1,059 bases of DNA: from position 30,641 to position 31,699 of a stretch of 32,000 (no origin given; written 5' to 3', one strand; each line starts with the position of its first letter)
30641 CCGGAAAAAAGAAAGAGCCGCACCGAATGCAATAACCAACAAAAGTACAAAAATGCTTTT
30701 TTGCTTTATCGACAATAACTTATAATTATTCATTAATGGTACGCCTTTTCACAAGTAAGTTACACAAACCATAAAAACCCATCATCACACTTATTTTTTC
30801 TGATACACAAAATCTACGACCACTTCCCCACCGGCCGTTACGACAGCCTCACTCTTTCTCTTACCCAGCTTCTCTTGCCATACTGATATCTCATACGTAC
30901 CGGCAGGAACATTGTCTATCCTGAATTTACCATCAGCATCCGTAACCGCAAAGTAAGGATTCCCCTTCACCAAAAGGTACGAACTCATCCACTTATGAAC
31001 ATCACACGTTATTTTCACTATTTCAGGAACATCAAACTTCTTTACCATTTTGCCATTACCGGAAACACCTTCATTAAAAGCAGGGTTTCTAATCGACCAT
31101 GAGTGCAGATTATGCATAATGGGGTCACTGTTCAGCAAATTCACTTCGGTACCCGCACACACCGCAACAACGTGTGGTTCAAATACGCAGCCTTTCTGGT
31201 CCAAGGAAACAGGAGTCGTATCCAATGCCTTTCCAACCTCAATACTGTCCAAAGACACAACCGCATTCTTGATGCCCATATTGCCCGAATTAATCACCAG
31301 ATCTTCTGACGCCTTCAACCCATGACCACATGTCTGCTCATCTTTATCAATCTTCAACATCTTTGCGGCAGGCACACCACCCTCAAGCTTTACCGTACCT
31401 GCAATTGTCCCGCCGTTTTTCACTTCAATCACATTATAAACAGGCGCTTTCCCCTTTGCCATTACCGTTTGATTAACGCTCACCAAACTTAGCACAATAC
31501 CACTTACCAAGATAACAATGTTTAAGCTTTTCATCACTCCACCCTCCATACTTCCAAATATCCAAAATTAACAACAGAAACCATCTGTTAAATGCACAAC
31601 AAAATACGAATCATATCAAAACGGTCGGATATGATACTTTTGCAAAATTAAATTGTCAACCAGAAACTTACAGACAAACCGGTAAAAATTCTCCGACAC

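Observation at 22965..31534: Seven-gene membrane-anchored heme/copper module upstream of nxr: candidate uncharacterised NXR-to-quinone coupling complex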

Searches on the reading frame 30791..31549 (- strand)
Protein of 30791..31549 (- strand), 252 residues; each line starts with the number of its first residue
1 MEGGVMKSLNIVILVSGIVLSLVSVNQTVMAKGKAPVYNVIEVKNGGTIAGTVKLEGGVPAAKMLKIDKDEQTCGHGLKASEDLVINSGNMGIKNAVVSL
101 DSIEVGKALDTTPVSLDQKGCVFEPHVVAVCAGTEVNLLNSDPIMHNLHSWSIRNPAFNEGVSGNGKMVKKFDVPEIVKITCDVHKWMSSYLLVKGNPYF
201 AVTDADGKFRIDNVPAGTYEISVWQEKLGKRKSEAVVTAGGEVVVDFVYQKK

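Call 4: search_protein_families(library=pfam, proteins=[window:30791-31549:-], max_evalue=0.01)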
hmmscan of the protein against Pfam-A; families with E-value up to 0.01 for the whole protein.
window:30791-31549:- (252 aa): 4 families
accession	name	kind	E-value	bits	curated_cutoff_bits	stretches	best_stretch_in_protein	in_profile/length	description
PF13620.12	CarboxypepD_reg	-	8.2e-09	36.1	32.3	1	198-248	29-80/82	Carboxypeptidase regulatory-like domain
PF14686.12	fn3_3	-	3.3e-08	33.6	24.4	1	181-242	12-72/75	Polysaccharide lyase family 4, domain II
PF13715.12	CarbopepD_reg_2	-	8.2e-05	23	32.2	1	193-242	20-67/88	CarboxypepD_reg-like domain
PF09430.16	EMC7_beta-sandw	-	0.0072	17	26.6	0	198-223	18-45/122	ER membrane protein complex subunit 7, beta-sandwich domain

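Call 5: search_protein_families(library=ncbifam, proteins=[window:30791-31549:-], max_evalue=0.01)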
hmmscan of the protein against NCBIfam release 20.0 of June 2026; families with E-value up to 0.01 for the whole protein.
window:30791-31549:- (252 aa): 1 family
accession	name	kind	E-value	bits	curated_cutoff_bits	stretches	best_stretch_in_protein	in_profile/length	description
NF052345.1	S_layer_anammox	exception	0.0029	15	1400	1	199-248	1340-1390/1596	Kustd1514 family S-layer glycoprotein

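Call 10: list_cluster_members(proteins=[window:30791-31549:-, window:28634-30733:-, window:27558-28508:-, window:26737-27507:-, window:25052-26659:-, window:23534-25036:-, window:22965-23531:-, window:12694-16140:-, window:20607-21167:-, window:11850-12578:-])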
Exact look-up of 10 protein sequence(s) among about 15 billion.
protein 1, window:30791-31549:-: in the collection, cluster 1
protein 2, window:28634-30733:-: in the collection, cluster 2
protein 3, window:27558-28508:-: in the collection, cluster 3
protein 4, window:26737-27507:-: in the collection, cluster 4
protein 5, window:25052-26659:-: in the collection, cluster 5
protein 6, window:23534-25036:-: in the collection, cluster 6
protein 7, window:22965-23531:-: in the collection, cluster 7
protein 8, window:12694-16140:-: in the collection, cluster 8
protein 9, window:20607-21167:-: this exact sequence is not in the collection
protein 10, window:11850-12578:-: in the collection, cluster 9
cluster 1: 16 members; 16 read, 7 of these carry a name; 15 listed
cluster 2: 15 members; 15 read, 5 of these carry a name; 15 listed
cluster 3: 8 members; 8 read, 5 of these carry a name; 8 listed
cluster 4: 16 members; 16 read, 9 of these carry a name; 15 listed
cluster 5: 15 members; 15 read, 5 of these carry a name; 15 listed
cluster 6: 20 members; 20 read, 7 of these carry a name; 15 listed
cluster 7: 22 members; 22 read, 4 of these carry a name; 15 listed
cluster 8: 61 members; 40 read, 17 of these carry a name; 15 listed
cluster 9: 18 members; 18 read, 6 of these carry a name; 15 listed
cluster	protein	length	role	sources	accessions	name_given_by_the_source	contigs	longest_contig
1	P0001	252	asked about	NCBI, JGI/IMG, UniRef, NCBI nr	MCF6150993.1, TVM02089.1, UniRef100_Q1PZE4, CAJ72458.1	MAG: hypothetical protein CV080_02125 [Candidatus Kuenenia stuttgartiensis] | plastocyanin | Rhamnogalacturonan lyase domain-containing protein n=2 Tax=Kuenenia stuttgartiensis ...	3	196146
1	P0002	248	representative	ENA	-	-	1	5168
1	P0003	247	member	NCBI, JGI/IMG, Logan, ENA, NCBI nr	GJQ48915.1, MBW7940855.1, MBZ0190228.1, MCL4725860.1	blue copper protein [Candidatus Kuenenia stuttgartiensis] | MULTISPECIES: carboxypeptidase regulatory-like domain-containing protein [Kuenenia]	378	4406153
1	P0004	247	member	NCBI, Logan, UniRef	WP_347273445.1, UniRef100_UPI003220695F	carboxypeptidase regulatory-like domain-containing protein [Candidatus Kuenenia sp.] | carboxypeptidase regulatory-like domain-containing protein n=1 Tax=Candidatus Kuenenia ...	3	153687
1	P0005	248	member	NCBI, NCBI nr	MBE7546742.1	MAG: carboxypeptidase regulatory-like domain-containing protein [Planctomycetia bacterium] | carboxypeptidase regulatory-like domain-containing protein [Planctomycetia bacterium]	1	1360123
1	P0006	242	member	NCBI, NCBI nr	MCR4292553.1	MAG: carboxypeptidase regulatory-like domain-containing protein, partial [Candidatus ... | carboxypeptidase regulatory-like domain-containing protein [Candidatus Kuenenia sp.]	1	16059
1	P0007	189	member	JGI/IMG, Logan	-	plastocyanin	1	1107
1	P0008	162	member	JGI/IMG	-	plastocyanin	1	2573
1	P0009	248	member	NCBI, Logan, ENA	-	-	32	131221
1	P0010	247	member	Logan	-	-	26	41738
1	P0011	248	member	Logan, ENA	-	-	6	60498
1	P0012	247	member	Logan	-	-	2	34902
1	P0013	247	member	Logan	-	-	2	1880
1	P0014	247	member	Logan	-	-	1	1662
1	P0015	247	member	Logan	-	-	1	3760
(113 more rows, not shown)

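Call 48: search_solved_structures(query=window:30791-31549:-, max_evalue=1, show_alignments=2)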
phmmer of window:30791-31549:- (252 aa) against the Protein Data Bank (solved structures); distinct sequences matched with E-value up to 1: 18.
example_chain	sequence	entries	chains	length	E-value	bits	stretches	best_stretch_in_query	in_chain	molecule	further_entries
4u3s_B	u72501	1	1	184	0.0095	18.7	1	154-240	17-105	Cellulosomal scaffoldin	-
4wi0_B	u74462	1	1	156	0.056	16.1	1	194-241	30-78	Cellulosomal scaffoldin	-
4v9n_AK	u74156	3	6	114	0.11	15.2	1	23-115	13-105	30S ribosomal protein S11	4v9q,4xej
4yhh_K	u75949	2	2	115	0.11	15.2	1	23-115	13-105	30S ribosomal protein S11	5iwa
4zer_1k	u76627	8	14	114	0.11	15.2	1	23-120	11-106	30S ribosomal protein S11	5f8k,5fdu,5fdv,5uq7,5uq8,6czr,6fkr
5wnq_K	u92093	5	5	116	0.11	15.1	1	23-120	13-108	30S ribosomal protein S11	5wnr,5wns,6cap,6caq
6cao_K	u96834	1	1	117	0.12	15.1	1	23-120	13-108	30S ribosomal protein S11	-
6gzq_K2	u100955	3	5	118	0.12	15.1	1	23-120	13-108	30S ribosomal protein S11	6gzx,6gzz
1x18_G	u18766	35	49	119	0.12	15.1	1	23-120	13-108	30S ribosomal protein S11 | RIBOSOMAL PROTEIN S11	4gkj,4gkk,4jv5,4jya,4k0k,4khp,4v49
4oq1_A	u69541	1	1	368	0.12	15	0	172-221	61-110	Cell wall surface anchor family protein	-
1i94_K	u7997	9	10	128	0.14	14.9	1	22-120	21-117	30S RIBOSOMAL PROTEIN S11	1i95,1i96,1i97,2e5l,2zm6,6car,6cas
10px_1k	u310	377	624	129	0.14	14.9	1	22-120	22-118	30S ribosomal protein S11 | Ribosomal protein S11 | 16S Ribosomal protein S11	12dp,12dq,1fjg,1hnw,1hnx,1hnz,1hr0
9c7v_B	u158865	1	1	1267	0.19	14.4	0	197-228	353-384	BOS complex subunit NOMO2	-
9cck_A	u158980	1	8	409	0.27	13.9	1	120-192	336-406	Copper-containing nitrite reductase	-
3qec_A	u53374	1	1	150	0.33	13.6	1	201-243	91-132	Putative carbohydrate binding protein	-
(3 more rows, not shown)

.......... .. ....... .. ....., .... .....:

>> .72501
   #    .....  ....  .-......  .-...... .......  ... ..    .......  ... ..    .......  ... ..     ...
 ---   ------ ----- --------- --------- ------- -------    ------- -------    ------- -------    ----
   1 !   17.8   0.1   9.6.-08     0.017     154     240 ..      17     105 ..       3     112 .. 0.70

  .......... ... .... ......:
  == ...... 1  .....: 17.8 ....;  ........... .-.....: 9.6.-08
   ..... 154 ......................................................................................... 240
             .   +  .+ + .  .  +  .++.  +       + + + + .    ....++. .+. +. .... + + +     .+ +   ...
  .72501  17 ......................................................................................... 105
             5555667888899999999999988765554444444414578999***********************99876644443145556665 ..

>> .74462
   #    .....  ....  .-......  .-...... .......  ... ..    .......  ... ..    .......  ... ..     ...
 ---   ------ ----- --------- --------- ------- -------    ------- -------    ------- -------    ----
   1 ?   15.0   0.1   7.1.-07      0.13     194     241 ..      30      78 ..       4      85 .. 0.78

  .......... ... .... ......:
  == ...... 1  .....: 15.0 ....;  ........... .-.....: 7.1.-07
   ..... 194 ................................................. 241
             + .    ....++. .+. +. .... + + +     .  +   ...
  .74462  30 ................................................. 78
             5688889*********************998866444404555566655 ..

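Call 75: search_protein_families(library=pfam, proteins=[window:30791-31549:-], max_evalue=10)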
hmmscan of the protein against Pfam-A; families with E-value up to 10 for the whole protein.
window:30791-31549:- (252 aa): 7 families
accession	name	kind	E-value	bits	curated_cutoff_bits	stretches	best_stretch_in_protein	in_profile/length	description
PF13620.12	CarboxypepD_reg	-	8.2e-09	36.1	32.3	1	198-248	29-80/82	Carboxypeptidase regulatory-like domain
PF14686.12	fn3_3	-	3.3e-08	33.6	24.4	1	181-242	12-72/75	Polysaccharide lyase family 4, domain II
PF13715.12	CarbopepD_reg_2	-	8.2e-05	23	32.2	1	193-242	20-67/88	CarboxypepD_reg-like domain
PF09430.16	EMC7_beta-sandw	-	0.0072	17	26.6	1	198-223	18-45/122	ER membrane protein complex subunit 7, beta-sandwich domain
PF24025.1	Ig_DR_A0283-like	-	0.011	16.5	27.1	1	195-223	34-62/102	DR_A0283-like, Ig-like domain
PF17802.7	SpaA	-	0.051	14.2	23.1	1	201-221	36-56/91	Prealbumin-like fold domain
PF17210.9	SdrD_B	-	0.057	14.1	29.7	1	201-225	42-66/112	SdrD B-like domain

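Call 78: search_solved_structures(query=A4, max_evalue=1, show_alignments=2)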
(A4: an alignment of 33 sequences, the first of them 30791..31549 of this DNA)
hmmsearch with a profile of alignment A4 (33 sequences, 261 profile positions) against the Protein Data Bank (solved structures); distinct sequences matched with E-value up to 1: 52.
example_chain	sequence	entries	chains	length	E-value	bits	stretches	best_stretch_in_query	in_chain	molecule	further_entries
9c7v_B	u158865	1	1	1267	6.3e-18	68.2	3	202-248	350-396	BOS complex subunit NOMO2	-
5fc9_A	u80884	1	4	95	7.2e-07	31.9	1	129-200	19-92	Blue (Type 1) copper domain protein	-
4wi0_B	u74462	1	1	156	1.8e-06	30.7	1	208-253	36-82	Cellulosomal scaffoldin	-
4u3s_B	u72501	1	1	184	2e-06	30.5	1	208-253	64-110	Cellulosomal scaffoldin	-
10ps_A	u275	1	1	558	9.4e-06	28.3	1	209-231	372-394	Serine-aspartate repeat-containing protein D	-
9cck_A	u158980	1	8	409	1.4e-05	27.7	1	129-200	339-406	Copper-containing nitrite reductase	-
1sf3_A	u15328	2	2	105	5.3e-05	25.8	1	115-202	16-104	Amicyanin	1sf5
1sfd_A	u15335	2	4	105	0.00016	24.2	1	115-202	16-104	Amicyanin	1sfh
4p5r_A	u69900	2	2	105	0.0003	23.3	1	115-202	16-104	Amicyanin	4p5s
3ply_A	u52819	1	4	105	0.0004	23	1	115-202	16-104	Amicyanin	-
1nkg_A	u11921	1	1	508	0.00042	22.9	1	205-256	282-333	Rhamnogalacturonase B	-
2xhn_A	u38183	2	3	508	0.00042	22.9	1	205-256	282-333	RHAMNOGALACTURONASE B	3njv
3njx_A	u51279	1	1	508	0.00042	22.9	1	205-256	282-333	Rhamnogalacturonase B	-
1mda_A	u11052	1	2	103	0.00048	22.7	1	115-202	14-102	AMICYANIN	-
2gb2_A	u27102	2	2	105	0.0005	22.6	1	115-202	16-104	Amicyanin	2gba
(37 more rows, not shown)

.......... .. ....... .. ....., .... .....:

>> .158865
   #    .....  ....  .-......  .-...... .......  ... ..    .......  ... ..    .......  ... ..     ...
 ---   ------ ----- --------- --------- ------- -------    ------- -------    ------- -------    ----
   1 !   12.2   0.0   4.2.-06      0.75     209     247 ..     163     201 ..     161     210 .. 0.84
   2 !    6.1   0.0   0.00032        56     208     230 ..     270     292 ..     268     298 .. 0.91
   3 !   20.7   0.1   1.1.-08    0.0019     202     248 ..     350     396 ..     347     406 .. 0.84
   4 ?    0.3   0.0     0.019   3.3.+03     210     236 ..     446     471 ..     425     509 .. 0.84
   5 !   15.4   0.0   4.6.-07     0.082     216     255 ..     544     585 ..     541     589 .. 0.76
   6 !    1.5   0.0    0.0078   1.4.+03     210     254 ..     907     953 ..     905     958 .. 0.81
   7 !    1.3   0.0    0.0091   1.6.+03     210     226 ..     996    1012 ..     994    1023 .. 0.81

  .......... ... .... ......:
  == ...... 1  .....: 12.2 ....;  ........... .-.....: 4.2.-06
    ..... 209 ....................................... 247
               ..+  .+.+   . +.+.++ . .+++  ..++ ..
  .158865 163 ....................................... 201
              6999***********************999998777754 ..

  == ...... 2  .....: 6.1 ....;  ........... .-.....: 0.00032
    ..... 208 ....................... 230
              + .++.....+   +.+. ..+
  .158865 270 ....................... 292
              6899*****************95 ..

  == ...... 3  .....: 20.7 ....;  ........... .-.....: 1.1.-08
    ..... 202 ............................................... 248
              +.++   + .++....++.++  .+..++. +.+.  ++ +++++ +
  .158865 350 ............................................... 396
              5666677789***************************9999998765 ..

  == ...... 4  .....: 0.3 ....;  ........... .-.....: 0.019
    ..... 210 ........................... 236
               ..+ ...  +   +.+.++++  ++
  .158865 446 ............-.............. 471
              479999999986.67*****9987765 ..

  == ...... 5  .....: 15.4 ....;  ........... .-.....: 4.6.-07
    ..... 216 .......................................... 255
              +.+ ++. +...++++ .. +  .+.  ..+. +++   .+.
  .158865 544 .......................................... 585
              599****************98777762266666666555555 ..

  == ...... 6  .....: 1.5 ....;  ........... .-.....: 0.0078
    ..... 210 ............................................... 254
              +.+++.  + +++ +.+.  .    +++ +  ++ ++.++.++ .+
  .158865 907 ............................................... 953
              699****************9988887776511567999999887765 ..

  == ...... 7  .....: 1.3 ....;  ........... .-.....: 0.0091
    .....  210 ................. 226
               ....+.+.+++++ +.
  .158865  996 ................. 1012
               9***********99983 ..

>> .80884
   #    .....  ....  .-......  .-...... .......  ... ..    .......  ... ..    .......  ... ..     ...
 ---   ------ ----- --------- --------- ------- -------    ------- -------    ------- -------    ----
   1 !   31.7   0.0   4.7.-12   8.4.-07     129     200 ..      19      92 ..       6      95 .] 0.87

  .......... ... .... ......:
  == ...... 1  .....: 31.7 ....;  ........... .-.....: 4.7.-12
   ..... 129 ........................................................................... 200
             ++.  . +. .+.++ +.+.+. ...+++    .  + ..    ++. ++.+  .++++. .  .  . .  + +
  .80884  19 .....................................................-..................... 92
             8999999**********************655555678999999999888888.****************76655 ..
